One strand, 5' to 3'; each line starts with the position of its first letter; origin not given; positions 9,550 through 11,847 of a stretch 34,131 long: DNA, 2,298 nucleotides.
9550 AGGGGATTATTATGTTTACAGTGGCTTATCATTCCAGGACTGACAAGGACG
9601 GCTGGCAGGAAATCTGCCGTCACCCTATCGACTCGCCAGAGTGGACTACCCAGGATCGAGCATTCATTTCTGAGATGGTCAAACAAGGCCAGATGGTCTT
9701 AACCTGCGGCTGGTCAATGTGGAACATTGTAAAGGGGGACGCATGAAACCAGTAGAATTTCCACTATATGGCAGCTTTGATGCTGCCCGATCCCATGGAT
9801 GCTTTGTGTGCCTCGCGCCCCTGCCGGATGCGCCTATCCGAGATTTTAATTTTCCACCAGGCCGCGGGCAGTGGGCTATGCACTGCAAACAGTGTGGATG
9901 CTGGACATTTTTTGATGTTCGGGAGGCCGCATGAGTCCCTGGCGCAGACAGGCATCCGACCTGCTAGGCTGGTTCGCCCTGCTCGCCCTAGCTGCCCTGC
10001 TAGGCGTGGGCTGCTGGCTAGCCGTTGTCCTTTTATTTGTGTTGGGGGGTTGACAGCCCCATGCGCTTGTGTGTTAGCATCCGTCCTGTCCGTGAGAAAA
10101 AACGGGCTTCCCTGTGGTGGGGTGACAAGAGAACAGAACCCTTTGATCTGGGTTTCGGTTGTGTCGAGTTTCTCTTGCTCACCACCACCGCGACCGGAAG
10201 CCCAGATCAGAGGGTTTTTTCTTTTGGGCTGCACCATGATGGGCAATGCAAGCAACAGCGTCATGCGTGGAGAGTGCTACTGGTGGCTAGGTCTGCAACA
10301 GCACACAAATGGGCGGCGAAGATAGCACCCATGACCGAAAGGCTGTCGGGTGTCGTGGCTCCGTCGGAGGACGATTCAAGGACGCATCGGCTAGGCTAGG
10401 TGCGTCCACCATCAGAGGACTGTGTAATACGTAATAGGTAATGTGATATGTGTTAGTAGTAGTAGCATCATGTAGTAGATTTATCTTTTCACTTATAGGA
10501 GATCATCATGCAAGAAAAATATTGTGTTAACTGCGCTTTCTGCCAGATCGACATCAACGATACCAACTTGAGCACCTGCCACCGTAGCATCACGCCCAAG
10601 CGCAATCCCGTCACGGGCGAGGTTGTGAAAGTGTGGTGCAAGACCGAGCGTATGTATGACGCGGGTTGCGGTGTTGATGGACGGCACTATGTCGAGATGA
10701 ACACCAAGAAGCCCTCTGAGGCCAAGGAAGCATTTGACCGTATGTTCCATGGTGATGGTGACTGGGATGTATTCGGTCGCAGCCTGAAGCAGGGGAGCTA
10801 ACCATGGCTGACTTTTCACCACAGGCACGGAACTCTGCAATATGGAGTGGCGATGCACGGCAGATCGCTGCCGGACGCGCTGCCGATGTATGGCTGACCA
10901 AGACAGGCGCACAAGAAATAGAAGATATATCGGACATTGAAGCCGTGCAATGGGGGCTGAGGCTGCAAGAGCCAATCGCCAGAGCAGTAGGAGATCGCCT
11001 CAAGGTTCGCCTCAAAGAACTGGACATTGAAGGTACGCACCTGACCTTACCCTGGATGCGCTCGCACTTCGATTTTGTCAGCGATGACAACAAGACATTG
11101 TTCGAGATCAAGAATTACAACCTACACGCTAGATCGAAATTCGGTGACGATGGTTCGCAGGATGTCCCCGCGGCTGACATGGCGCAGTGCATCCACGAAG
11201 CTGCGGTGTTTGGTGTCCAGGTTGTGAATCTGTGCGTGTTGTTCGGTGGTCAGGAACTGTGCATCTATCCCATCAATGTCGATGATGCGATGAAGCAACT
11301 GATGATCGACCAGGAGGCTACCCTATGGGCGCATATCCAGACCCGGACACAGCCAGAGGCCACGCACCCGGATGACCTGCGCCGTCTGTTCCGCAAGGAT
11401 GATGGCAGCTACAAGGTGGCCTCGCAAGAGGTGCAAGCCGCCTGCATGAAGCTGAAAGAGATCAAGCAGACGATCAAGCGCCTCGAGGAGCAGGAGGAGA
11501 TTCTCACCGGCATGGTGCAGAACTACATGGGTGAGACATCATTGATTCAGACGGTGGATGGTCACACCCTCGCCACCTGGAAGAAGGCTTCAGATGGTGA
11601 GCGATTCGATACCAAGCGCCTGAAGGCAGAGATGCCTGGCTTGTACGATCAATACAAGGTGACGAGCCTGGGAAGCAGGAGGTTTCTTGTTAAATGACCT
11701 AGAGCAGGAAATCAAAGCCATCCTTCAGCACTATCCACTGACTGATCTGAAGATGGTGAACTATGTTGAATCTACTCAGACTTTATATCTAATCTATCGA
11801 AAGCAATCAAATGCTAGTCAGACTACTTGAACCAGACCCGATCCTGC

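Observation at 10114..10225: Two interleaved long RNA helices plus a U-tract: pseudoknot or terminator/antiterminator switch in the early arm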

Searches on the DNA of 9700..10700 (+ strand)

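Call 6: search_dna_similar(query=window:9700-10700:+, collection=phages, mode=distant, max_rows=30)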
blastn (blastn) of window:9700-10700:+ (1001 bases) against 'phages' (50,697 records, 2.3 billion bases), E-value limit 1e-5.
No match.

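Call 8: search_rna_families(source=window, start=9900, end=10520, threshold=evalue, max_evalue=10, show_alignments=3)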
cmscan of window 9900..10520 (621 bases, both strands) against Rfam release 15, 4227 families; matches with E-value up to 10: 5.
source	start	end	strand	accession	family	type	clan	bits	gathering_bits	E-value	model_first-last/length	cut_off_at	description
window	10232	10351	+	RF02932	Betaproteobacteria-1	Gene; sRNA;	-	75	49.4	5.6e-14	1-120/120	no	Betaproteobacteria-1 RNA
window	10133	10220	+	RF00486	mir-129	Gene; miRNA;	-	20.1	48.6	0.22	1-75/75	no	mir-129 microRNA precursor family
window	10107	10223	-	RF02469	Ms_IGR-7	Gene; sRNA;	-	18.9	45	0.28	1-118/118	no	Actinobacteria sRNA Ms_IGR-7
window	10133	10218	+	RF03599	MIR1883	Gene; miRNA;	-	18.2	128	1.8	1-118/118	no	MIR1883 microRNA precursor family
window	10209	10227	+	RF00489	ctRNA_p42d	Gene; antisense;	-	14.3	50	5.8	1-46/46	no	ctRNA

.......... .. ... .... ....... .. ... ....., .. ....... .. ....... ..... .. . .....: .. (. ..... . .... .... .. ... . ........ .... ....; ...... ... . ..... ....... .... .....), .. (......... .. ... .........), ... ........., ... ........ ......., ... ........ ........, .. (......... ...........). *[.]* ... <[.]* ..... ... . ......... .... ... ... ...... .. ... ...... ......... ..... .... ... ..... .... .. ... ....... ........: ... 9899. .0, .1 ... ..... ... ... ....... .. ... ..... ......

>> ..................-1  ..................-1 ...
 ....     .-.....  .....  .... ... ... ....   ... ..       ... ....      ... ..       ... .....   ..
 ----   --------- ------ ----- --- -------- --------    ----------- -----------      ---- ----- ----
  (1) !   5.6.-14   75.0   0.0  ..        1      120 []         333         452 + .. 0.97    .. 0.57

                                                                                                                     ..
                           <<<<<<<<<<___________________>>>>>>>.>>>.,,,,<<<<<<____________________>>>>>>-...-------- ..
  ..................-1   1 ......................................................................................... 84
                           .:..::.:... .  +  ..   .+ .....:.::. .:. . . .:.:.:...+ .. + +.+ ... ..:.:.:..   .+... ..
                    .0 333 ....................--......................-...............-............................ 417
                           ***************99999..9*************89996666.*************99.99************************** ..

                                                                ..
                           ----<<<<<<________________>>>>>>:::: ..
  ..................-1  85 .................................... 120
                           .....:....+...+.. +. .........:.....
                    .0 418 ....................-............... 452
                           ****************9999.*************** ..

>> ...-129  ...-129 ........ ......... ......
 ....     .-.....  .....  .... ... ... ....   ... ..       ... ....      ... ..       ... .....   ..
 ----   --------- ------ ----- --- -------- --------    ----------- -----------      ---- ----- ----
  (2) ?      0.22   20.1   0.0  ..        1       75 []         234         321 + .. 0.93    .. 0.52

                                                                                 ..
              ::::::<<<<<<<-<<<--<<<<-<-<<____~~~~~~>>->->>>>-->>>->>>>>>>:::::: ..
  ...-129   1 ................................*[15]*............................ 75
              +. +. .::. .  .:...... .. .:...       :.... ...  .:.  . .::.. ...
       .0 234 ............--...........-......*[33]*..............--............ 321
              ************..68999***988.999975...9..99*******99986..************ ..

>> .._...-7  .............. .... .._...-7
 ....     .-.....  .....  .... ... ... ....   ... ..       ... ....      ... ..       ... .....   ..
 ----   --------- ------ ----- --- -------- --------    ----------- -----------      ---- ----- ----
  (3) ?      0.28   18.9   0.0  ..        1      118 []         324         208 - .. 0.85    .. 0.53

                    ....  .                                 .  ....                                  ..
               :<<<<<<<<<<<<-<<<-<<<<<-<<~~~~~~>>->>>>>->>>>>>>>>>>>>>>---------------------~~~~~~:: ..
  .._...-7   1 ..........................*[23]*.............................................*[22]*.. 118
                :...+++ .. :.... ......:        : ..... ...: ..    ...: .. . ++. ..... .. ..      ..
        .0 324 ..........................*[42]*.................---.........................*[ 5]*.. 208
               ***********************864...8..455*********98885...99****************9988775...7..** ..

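Call 32: build_rna_model(alignment_id=A1, structure=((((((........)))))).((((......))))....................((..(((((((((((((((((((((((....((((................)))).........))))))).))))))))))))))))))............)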
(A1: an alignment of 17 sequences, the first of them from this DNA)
Model R1 built from alignment A1 (17 sequences, 157 columns); structure: as given.
model positions 141; base pairs 39; branch points 2; effective number of sequences 1.86; information 0.59 bits per position. Calibrated on 0.2 Mb of random sequence (short: E-values are rough).
structure used (alignment columns):
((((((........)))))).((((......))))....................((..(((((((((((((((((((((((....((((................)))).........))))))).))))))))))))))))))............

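Call 34: search_with_rna_model(model_id=R1, sources=[window, L001, L002, L003, L004, L005, L006, L007, L008, L009, L010, L011, L012, L013, L014, L015, L016, L017, L018, L019, L020, L021, L022, L023, L024, L025, L026, L027, L028, L029, L030, L031, L032, L033, L034, L035, L036, L037, L038, L039, L040, L041, L042, L043, L044, L045, L046, L047, L048, L049, L050, L055, L057, L058, L059, L061, L062], max_evalue=1)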
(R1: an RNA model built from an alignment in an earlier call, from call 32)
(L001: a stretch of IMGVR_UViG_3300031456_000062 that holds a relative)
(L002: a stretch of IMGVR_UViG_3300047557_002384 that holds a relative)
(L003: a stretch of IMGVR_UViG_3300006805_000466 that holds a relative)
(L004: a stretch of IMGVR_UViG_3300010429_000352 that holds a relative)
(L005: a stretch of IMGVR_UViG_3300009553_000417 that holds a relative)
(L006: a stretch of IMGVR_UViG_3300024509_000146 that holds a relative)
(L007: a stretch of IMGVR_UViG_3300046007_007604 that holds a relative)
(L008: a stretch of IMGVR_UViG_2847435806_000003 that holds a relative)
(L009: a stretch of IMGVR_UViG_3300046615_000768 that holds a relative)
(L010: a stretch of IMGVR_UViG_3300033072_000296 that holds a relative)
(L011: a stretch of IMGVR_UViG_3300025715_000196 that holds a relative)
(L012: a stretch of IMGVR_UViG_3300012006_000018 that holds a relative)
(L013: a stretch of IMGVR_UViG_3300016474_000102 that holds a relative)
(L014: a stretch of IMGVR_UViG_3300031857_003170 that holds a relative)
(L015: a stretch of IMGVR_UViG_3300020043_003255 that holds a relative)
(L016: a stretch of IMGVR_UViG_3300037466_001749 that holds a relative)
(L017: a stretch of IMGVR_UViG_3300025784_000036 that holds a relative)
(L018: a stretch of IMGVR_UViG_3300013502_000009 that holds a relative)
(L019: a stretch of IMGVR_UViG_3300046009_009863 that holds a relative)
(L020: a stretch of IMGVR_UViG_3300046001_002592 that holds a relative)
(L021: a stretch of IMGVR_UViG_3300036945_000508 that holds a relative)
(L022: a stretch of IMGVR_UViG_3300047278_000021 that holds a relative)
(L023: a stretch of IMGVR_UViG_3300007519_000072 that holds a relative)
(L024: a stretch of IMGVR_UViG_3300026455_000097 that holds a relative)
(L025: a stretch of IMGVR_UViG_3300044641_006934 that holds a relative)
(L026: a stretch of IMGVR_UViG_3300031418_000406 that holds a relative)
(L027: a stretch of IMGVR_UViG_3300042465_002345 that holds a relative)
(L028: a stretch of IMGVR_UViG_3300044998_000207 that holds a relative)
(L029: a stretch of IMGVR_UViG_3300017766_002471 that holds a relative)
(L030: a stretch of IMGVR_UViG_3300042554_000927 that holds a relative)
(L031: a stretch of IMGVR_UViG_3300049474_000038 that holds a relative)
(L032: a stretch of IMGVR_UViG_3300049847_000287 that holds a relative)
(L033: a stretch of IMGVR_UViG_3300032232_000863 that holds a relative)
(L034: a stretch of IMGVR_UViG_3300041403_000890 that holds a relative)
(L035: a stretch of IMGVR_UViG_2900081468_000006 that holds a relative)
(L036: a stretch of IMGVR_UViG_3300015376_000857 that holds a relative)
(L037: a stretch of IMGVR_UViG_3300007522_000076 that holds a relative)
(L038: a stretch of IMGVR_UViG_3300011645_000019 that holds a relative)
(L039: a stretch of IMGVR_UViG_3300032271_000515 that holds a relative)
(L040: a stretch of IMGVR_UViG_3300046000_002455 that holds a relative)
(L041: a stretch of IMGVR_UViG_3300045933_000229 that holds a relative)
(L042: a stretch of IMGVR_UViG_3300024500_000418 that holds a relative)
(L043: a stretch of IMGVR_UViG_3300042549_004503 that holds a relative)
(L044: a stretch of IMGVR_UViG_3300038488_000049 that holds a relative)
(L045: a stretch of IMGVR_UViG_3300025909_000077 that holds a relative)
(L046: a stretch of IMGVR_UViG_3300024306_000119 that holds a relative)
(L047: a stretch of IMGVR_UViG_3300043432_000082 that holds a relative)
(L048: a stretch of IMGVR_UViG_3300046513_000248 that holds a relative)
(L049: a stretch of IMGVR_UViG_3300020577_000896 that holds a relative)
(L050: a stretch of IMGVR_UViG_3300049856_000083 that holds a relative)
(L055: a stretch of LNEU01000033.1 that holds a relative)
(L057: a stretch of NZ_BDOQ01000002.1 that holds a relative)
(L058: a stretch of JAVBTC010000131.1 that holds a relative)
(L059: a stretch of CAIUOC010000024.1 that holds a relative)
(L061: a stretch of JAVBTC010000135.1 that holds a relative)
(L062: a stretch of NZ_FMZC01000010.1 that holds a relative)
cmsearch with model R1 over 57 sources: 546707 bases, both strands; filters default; matches with E-value up to 1: 26.
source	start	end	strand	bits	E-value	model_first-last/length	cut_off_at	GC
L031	300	440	-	136.8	4e-32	1-141/141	no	0.54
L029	6879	7017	+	133.8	2.2e-31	1-141/141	no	0.51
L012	6867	7008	+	129.2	3.3e-30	1-141/141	no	0.51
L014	1553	1694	+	129.2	3.3e-30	1-141/141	no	0.51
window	10088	10224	+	123.6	8.5e-29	1-141/141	no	0.53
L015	8959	9107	-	116.8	4.4e-27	1-141/141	no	0.57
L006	6938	7084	+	116.8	4.4e-27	1-141/141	no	0.54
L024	1192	1338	-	116.8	4.4e-27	1-141/141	no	0.54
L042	3731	3877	+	116.8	4.4e-27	1-141/141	no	0.54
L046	4948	5094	-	116.8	4.4e-27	1-141/141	no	0.54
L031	269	398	+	27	0.00022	1-141/141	no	0.53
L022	11336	11478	+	26.5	0.00028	1-141/141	no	0.41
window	10129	10249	-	25.3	0.00059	1-141/141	no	0.53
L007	1908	2041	-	22.3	0.0033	1-141/141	no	0.48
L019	4950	5083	+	22.3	0.0033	1-141/141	no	0.48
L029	6930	7017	-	20.9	0.0075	43-131/141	no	0.52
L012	6909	7039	-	20.6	0.0087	1-141/141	no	0.5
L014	1595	1725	-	20.6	0.0087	1-141/141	no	0.5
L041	6882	7010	-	19.5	0.016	1-141/141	no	0.58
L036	4999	5105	-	19.5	0.017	27-141/141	5'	0.52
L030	68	200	+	19.2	0.02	1-141/141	no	0.48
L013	4779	4890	-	17.7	0.048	1-141/141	no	0.51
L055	5236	5301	-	15.2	0.21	1-141/141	no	0.5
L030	115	231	-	12.7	0.89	1-141/141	no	0.54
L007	1877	1993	+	12.7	0.89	1-141/141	no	0.54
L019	4998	5114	-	12.7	0.89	1-141/141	no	0.54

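Call 35: search_with_rna_model(model_id=R1, sources=[window, L006, L012, L014, L015, L024, L029, L031, L042, L046, L064, L065, L066, L067, L068, L069, L070, L071, L072, L073, L074, L075, L076, L077, L078, L079, L080, L081, L082, L083, L084, L085, L086, L087, L088, L089, L090, L091, L092, L093, L094, L095, L096, L097, L098, L099, L100, L101, L102, L103, L104, L105, L106, L107, L108, L109, L110, L111, L112, L113, L114, L115, L116, L117, L118, L119, L120, L121, L122, L123, L124, L125, L126, L127, L128, L129, L130], max_evalue=0.00001, make_alignment=true)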
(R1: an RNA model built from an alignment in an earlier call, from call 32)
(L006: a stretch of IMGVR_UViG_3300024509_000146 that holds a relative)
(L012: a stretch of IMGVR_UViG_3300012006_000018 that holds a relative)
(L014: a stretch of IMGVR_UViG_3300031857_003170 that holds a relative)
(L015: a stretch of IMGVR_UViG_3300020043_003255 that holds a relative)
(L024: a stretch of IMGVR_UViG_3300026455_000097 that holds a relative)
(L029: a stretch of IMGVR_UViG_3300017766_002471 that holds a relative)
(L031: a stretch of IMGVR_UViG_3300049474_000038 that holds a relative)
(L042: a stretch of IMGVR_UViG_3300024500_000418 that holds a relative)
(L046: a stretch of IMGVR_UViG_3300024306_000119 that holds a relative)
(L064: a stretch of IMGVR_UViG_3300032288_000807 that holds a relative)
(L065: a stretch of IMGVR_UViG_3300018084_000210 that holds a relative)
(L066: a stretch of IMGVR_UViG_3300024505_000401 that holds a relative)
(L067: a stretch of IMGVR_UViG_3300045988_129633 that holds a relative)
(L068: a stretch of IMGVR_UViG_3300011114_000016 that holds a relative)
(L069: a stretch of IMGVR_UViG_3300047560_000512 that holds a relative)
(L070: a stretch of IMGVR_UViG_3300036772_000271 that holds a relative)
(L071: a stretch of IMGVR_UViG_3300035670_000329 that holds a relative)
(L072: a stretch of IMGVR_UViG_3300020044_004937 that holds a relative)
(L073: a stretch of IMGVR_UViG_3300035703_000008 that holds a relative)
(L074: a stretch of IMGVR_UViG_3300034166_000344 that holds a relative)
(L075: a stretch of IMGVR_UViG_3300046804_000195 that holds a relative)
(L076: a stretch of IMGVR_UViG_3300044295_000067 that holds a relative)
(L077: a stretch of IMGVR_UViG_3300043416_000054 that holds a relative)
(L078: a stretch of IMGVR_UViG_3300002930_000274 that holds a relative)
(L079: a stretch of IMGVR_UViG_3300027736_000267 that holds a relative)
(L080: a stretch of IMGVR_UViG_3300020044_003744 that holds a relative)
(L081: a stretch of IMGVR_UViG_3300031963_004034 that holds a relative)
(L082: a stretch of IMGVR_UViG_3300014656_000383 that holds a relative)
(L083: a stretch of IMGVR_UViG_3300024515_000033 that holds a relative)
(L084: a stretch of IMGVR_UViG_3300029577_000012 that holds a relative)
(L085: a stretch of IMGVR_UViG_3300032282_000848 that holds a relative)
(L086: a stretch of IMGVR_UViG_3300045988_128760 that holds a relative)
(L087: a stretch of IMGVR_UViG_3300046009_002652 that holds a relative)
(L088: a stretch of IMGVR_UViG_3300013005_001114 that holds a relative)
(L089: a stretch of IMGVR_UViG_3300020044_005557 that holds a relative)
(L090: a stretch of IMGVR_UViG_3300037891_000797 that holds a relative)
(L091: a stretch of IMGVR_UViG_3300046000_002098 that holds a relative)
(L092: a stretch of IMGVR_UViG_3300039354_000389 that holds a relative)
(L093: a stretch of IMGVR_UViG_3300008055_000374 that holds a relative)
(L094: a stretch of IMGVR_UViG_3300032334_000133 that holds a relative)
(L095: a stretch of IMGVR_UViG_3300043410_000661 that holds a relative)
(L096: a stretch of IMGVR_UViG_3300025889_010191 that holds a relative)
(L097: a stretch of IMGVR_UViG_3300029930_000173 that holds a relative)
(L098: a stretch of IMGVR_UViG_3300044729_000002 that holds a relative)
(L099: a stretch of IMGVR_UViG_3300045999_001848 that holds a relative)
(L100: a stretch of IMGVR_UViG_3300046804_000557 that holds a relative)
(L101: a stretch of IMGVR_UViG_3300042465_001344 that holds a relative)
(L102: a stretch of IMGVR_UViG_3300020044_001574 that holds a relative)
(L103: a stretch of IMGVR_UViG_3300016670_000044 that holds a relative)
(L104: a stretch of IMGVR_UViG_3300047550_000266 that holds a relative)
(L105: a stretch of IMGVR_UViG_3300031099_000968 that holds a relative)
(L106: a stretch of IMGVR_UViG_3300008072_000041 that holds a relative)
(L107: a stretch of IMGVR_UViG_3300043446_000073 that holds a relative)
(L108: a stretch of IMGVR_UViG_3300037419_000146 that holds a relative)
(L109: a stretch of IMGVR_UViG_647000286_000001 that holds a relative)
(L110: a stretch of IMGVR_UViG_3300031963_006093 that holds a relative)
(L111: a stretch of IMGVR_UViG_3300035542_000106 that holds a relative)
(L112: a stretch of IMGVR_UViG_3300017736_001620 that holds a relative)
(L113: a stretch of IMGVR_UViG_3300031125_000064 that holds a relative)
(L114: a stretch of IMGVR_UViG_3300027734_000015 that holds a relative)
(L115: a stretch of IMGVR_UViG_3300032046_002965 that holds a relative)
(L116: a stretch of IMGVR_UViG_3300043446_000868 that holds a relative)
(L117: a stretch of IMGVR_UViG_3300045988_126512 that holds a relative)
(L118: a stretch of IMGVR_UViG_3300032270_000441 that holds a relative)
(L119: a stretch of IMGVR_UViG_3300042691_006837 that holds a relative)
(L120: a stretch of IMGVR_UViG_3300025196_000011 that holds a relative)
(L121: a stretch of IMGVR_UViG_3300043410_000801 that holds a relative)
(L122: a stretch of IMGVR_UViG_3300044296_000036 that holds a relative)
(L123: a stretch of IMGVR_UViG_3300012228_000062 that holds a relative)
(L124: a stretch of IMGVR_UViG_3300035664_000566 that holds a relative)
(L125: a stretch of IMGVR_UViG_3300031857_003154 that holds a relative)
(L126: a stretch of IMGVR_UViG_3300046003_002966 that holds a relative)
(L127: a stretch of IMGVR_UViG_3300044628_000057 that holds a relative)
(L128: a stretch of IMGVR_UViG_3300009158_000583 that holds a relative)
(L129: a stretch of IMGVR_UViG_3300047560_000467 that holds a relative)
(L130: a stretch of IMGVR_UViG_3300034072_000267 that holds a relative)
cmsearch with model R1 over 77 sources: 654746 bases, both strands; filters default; matches with E-value up to 0.00001: 40.
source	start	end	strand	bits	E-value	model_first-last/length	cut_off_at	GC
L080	3373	3511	-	139.6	9e-33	1-141/141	no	0.54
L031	300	440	-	136.8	4.8e-32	1-141/141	no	0.54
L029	6879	7017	+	133.8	2.6e-31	1-141/141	no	0.51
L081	3299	3440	-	131.9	8.3e-31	1-141/141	no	0.57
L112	1067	1207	-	131.7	9.1e-31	1-141/141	no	0.54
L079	6070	6211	-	130.9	1.4e-30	1-141/141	no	0.57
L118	3911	4052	-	130.9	1.4e-30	1-141/141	no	0.57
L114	195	336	-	129.9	2.6e-30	1-141/141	no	0.51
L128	9236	9377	-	129.9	2.6e-30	1-141/141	no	0.51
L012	6867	7008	+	129.2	3.9e-30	1-141/141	no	0.51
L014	1553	1694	+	129.2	3.9e-30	1-141/141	no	0.51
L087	3375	3516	-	129.2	3.9e-30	1-141/141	no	0.51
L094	2765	2906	-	129.2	3.9e-30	1-141/141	no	0.51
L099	4200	4341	-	129.2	3.9e-30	1-141/141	no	0.51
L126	1238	1379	-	129.2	3.9e-30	1-141/141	no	0.51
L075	389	537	+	128.6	5.6e-30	1-141/141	no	0.56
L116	5372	5520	-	128.6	5.6e-30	1-141/141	no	0.56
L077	12621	12761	+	122.2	2.3e-28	1-141/141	no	0.52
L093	5743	5883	-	122.2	2.3e-28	1-141/141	no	0.52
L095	870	1010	-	120.2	7.4e-28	1-141/141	no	0.53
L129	1114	1254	-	120.2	7.4e-28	1-141/141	no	0.53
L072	3806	3949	+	119.3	1.3e-27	1-141/141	no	0.53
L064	1197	1343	-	117.2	4.1e-27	1-141/141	no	0.53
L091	6659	6809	-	117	4.8e-27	1-141/141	no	0.56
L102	6041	6191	-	117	4.8e-27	1-141/141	no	0.56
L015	8959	9107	-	116.8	5.2e-27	1-141/141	no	0.57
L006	6938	7084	+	116.8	5.3e-27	1-141/141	no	0.54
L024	1192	1338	-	116.8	5.3e-27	1-141/141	no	0.54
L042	3731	3877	+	116.8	5.3e-27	1-141/141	no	0.54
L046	4948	5094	-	116.8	5.3e-27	1-141/141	no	0.54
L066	5191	5337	+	116.8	5.3e-27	1-141/141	no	0.54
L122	816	964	-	116.3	7e-27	1-141/141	no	0.58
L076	6270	6420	-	116.2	7.6e-27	1-141/141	no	0.56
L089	5863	6010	+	114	2.7e-26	1-141/141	no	0.55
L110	3212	3359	-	114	2.7e-26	1-141/141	no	0.55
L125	761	908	+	114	2.7e-26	1-141/141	no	0.55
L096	2435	2557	-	91.6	1.2e-20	1-141/141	no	0.55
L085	8405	8503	+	74.1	3.3e-16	1-99/141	3'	0.53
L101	1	70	-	62.4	3e-13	1-70/141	3'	0.6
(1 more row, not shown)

Alignment A2: 40 matches aligned to the model, 156 columns, each read 5' to 3' on its own strand. Consensus structure (alignment columns), stored with it:
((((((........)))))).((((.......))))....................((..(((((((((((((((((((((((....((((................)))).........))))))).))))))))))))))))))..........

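Call 63: search_with_rna_model(model_id=R1, source=L204, max_evalue=1, show_alignments=1)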
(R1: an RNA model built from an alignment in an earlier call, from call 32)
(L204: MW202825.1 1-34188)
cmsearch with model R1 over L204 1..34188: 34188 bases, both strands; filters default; matches with E-value up to 1: 0.
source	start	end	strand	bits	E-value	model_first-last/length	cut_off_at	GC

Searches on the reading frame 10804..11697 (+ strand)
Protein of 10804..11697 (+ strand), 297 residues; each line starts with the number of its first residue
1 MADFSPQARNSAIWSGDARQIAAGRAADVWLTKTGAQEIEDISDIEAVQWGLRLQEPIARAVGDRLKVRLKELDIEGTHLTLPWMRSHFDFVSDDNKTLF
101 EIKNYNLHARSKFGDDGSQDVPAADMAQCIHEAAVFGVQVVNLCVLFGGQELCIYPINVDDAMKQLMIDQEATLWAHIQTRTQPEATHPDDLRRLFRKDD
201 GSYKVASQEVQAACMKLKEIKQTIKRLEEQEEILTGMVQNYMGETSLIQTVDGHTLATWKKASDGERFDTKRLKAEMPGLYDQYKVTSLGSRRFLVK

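Call 24: search_protein_families(library=phrogs, proteins=[window:10804-11697:+], max_evalue=0.001)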
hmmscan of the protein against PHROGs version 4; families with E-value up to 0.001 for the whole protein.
window:10804-11697:+ (297 aa): 3 families
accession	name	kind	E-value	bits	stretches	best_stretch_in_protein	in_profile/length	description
phrog_434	-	DNA, RNA and nucleotide metabolism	2.8e-44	152.8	1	27-297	86-362/372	RecE-like recombination exonuclease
phrog_6244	-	unknown function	7e-13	50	1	206-297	13-106/107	-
phrog_1956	-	unknown function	2e-09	38.5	1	208-294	5-88/93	-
